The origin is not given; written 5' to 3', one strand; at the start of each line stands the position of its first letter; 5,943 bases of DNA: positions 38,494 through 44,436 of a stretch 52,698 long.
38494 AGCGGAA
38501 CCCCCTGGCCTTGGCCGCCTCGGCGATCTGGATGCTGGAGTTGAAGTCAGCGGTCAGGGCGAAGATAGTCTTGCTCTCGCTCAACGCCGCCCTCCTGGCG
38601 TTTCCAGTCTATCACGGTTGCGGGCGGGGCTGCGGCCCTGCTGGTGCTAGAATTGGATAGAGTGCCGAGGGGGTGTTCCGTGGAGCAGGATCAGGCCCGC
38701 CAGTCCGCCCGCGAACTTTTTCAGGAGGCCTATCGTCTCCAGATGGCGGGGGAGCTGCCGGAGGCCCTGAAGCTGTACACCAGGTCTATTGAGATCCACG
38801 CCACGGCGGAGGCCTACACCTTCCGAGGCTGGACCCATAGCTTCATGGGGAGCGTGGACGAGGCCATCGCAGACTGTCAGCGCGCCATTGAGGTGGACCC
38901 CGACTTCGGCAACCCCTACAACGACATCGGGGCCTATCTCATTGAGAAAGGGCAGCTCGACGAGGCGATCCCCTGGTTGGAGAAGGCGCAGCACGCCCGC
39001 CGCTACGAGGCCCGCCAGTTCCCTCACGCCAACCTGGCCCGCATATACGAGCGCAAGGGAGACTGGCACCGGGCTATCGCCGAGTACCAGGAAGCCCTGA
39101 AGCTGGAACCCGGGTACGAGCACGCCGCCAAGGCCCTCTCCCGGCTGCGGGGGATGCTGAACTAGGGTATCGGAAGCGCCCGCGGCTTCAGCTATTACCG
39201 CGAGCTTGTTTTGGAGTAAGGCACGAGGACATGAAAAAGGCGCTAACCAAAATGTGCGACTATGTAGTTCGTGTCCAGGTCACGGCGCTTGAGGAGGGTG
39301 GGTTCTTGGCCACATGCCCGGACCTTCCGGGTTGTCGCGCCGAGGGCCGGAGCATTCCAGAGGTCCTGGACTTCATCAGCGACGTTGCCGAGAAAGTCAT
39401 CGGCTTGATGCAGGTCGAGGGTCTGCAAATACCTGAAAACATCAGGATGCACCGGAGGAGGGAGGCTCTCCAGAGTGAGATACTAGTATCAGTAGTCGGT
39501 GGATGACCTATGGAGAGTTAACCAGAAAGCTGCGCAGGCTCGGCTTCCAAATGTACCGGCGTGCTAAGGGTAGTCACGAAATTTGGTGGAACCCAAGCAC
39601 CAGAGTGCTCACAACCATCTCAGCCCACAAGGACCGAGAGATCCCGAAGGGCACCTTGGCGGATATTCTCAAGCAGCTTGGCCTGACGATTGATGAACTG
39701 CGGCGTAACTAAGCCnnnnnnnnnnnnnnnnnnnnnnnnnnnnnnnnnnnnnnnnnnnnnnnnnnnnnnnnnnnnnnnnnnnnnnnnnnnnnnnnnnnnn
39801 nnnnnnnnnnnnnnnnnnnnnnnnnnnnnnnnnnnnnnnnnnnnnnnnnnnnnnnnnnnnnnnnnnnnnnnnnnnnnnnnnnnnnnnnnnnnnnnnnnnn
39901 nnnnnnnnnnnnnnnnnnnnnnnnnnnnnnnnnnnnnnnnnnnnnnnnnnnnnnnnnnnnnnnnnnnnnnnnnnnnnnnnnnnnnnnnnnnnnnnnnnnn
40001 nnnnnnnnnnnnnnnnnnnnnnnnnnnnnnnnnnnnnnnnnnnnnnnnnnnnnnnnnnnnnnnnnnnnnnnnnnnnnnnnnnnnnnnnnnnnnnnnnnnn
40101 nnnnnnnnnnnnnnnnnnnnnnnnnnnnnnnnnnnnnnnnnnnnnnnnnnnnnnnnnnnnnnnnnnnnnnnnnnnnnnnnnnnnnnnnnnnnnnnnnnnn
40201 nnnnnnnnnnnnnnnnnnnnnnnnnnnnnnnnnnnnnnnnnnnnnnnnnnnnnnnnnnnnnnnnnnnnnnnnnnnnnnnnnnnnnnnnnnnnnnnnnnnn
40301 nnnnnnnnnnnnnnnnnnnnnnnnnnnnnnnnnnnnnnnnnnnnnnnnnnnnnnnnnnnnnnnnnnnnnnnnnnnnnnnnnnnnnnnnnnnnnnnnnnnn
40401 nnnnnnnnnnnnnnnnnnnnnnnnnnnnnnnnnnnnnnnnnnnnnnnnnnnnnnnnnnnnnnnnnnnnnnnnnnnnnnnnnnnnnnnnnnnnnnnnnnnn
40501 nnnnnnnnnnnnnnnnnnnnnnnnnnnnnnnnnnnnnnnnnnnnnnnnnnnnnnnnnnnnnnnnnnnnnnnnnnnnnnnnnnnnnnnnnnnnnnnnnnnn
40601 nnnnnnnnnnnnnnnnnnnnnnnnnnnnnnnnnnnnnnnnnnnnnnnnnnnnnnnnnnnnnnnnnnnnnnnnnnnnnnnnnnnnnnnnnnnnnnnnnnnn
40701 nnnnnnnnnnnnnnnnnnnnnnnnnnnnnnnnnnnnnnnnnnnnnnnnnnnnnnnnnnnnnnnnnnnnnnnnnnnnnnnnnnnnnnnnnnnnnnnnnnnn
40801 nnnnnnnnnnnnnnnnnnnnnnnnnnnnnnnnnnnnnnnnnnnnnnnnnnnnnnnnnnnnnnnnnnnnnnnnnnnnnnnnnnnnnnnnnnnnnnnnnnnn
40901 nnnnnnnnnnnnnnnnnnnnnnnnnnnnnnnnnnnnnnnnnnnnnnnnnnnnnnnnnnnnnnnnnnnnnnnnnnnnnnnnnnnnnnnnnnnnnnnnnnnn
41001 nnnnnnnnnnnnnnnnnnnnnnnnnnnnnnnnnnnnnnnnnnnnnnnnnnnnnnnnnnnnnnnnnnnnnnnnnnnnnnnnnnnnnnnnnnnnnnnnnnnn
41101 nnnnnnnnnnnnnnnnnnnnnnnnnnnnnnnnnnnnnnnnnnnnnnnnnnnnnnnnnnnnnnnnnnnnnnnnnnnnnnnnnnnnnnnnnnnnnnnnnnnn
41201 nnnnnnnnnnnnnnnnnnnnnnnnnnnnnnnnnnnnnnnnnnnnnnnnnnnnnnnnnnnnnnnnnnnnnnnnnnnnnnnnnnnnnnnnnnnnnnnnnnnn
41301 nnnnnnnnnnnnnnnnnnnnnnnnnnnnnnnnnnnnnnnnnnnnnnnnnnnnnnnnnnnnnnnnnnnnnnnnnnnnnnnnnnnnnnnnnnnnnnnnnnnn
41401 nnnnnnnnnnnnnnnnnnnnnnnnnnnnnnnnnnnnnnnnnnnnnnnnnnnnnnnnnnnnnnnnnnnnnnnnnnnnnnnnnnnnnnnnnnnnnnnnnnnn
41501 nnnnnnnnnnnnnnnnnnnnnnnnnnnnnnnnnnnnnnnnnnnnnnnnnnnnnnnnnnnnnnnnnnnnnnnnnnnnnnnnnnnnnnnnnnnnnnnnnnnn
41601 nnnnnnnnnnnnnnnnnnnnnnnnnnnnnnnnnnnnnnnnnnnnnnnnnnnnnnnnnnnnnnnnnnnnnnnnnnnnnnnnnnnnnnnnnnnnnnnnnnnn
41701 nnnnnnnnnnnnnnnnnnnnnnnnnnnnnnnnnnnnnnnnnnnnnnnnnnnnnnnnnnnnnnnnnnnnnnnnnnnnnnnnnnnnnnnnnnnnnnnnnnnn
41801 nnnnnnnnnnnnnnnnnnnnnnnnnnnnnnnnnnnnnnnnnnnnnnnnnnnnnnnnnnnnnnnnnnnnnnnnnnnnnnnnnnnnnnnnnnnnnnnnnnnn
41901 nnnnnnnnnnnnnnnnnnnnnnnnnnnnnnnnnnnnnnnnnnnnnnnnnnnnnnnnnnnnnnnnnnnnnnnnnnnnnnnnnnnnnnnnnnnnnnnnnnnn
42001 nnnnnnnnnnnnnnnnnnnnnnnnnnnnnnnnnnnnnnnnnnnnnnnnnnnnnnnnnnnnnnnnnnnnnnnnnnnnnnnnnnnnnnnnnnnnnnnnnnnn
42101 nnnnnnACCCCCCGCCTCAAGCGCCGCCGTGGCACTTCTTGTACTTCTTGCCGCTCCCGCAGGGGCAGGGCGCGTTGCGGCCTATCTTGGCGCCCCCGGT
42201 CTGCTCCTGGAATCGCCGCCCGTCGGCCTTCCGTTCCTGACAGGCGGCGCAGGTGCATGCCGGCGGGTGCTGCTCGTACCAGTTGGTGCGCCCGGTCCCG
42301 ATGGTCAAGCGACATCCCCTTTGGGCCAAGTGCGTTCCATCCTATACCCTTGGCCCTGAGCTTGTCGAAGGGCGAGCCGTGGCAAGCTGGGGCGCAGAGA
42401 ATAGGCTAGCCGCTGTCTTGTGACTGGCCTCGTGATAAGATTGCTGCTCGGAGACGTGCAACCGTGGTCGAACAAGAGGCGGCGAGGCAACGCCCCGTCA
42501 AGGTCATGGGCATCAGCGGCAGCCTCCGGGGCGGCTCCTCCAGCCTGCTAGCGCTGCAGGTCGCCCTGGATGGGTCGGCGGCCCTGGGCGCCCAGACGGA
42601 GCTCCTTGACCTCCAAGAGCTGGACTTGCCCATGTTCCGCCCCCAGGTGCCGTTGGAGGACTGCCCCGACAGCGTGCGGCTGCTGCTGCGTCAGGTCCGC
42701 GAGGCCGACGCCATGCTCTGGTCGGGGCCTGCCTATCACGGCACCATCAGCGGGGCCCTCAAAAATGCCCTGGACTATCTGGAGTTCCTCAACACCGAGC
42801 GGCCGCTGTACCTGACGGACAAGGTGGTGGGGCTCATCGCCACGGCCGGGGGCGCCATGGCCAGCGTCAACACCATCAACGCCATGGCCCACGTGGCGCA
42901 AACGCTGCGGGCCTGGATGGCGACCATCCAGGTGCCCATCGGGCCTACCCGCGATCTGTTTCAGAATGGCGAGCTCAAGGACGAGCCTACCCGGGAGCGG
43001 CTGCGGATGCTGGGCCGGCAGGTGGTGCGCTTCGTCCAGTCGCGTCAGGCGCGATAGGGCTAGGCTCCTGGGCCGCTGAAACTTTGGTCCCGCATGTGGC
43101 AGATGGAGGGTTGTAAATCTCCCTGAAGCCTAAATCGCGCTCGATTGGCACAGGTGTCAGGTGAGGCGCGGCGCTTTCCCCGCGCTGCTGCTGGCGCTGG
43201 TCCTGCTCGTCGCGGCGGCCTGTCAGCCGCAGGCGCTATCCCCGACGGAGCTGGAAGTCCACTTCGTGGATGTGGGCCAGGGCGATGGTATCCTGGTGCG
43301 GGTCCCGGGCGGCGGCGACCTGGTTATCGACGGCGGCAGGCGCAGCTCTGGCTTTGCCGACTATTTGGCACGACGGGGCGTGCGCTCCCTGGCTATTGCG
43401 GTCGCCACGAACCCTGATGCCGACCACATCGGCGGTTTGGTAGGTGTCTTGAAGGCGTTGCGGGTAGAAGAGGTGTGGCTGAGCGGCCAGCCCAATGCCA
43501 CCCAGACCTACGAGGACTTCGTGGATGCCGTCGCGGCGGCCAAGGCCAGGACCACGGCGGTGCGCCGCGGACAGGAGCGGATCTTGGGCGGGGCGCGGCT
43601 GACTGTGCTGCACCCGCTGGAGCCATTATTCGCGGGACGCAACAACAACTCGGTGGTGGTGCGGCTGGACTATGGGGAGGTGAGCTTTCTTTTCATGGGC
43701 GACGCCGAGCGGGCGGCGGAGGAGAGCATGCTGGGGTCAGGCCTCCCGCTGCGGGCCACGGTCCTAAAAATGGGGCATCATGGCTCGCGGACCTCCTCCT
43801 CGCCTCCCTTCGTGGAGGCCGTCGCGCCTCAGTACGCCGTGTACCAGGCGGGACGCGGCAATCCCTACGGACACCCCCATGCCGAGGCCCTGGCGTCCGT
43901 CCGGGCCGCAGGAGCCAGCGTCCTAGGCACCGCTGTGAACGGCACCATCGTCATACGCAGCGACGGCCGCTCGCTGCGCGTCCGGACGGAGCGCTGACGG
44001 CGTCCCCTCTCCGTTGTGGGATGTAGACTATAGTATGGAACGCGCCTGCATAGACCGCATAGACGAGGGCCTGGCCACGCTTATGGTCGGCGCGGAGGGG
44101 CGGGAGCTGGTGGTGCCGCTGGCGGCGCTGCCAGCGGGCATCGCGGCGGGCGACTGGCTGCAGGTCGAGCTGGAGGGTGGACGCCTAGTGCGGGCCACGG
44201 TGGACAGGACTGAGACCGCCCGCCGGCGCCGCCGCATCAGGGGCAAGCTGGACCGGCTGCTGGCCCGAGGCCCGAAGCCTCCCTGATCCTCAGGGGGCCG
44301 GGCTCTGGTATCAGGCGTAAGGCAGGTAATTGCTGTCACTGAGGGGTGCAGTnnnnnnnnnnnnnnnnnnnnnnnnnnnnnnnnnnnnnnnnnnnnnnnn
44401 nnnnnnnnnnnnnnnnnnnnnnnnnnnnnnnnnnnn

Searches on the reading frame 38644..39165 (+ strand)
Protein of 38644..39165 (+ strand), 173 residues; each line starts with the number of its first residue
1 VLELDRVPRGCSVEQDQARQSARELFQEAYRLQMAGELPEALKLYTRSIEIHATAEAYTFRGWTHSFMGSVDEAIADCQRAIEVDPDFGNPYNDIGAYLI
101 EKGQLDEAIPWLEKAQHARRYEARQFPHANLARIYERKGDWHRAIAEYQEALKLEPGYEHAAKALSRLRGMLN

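Call 26: search_protein_families(library=pfam, proteins=[window:38644-39165:+])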
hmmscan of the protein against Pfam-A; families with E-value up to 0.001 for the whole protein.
window:38644-39165:+ (173 aa): 16 families
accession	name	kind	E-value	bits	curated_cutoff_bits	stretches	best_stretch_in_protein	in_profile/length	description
PF07719.23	TPR_2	-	3.2e-23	80.3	27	2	128-157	4-33/34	Tetratricopeptide repeat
PF00515.34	TPR_1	-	3.4e-23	80.9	27.8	2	55-88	1-34/34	Tetratricopeptide repeat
PF13181.12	TPR_8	-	4.9e-18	64.1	25.7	2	55-87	1-33/34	Tetratricopeptide repeat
PF13424.12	TPR_12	-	2.4e-16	60.1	30.1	1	90-153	4-73/77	Tetratricopeptide repeat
PF13414.12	TPR_11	-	9.5e-15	54.5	26.8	0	134-156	3-25/42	TPR repeat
PF13428.12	TPR_14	-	2.2e-12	46.8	23.5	1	130-167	6-43/44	Tetratricopeptide repeat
PF13374.12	TPR_10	-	2.4e-12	46.9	27.5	0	92-115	5-28/42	Tetratricopeptide repeat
PF13431.12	TPR_17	-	2.2e-11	43.5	24.4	1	78-109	2-33/34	Tetratricopeptide repeat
PF13176.12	TPR_7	-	2.7e-11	43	27.9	1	129-159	3-33/36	Tetratricopeptide repeat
PF13432.12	TPR_16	-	2.7e-09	37.7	32.7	0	64-120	6-62/65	Tetratricopeptide repeat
PF14559.12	TPR_19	-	8.8e-09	36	25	1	69-119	5-55/68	Tetratricopeptide repeat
PF13174.12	TPR_6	-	1e-06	29.4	26.3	0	131-156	6-31/33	Tetratricopeptide repeat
PF04212.24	MIT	-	1.3e-05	25.7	30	0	20-50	2-32/66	MIT (microtubule interacting and transport) domain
PF13371.12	TPR_9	-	4e-05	24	35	0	131-169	35-73/73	Tetratricopeptide repeat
PF13429.12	TPR_15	-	9.6e-05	22.4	26.2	0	110-164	131-185/280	Tetratricopeptide repeat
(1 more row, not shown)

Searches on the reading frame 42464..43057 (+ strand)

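Call 58: search_protein_families(library=pfam, proteins=[window:42464-43057:+])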
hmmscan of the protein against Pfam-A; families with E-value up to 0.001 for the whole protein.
window:42464-43057:+ (197 aa): 2 families
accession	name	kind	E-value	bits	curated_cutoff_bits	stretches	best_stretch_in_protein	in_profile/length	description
PF03358.20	FMN_red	-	3.5e-28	98.5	24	1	12-157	1-145/152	NADPH-dependent FMN reductase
PF02525.22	Flavodoxin_2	-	1.1e-07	32.1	27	1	13-161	2-171/198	Flavodoxin-like fold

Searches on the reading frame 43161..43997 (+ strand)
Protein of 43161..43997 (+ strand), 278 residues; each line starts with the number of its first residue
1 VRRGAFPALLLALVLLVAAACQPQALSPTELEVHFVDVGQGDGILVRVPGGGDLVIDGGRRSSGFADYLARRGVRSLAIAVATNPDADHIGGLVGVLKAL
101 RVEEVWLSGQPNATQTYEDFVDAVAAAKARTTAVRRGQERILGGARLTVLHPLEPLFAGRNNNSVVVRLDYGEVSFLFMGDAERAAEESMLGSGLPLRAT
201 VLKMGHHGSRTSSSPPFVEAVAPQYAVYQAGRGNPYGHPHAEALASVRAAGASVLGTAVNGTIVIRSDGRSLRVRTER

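Call 57: search_protein_families(library=pfam, proteins=[window:43161-43997:+])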
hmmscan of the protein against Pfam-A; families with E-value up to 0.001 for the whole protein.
window:43161-43997:+ (278 aa): 1 family
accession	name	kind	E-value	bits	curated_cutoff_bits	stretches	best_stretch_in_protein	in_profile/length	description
PF00753.33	Lactamase_B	-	6.5e-14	52.8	22.7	1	37-230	2-194/196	Metallo-beta-lactamase superfamily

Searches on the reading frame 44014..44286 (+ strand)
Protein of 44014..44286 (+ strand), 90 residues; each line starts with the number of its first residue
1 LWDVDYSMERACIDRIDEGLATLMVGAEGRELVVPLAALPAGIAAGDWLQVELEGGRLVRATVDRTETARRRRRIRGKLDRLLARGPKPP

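Call 58: search_protein_families(library=pfam, proteins=[window:44014-44286:+])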
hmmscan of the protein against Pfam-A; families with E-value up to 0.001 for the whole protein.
window:44014-44286:+ (90 aa): 1 family
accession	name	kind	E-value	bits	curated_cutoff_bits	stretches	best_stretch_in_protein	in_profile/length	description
PF11213.13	DUF3006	-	1.4e-15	57.7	32.3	1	12-82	2-66/67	Protein of unknown function (DUF3006)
